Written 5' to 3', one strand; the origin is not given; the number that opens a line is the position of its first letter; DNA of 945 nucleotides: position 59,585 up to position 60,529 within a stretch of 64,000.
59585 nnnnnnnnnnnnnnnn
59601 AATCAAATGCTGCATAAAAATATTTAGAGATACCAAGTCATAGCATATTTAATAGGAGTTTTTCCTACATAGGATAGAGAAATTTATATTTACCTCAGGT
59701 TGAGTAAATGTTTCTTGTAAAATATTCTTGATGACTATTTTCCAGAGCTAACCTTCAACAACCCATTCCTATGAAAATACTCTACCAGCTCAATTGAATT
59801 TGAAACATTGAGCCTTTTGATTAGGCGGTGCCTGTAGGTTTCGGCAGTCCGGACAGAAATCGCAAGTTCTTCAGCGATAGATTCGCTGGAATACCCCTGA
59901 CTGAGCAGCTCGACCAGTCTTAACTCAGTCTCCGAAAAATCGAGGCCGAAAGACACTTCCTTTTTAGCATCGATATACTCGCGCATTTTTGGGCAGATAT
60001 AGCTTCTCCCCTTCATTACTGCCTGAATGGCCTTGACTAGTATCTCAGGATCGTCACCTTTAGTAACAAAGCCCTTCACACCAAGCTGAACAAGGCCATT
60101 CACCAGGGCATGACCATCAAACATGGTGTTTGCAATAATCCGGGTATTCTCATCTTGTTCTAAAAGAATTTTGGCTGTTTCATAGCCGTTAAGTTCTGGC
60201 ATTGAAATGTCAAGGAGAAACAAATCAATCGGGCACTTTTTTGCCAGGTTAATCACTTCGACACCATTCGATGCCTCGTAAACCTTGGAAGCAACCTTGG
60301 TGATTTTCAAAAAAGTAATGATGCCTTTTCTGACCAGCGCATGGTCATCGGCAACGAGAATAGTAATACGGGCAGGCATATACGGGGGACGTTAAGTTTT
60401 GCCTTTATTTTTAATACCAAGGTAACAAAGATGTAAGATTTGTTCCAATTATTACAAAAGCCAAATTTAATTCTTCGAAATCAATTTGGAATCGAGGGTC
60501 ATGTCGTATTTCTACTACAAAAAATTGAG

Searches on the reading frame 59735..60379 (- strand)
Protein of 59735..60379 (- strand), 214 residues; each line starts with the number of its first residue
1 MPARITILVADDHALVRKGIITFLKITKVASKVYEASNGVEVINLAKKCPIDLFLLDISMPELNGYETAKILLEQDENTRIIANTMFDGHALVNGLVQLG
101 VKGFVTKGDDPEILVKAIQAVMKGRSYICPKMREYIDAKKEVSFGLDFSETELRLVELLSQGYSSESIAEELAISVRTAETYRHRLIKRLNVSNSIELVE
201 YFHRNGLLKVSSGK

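Call 40: search_protein_families(library=pfam, proteins=[window:59735-60379:-], max_evalue=0.01)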
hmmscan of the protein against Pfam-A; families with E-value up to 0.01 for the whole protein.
window:59735-60379:- (214 aa): 5 families
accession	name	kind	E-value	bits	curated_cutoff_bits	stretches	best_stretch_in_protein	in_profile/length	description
PF00072.30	Response_reg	-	1.6e-21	77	30.2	1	7-119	1-111/111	Response regulator receiver domain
PF00196.25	GerE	-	4.4e-11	42.7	23.5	1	148-201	3-56/57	Bacterial regulatory proteins, luxR family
PF08281.18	Sigma70_r4_2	-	0.00018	21.5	25.7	1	161-190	25-54/54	Sigma-70, region 4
PF13384.12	HTH_23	-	0.0035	17.5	24.6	1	153-185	8-40/50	Homeodomain-like domain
PF13518.12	HTH_28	-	0.0053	17.3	25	0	153-186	3-36/52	Helix-turn-helix domain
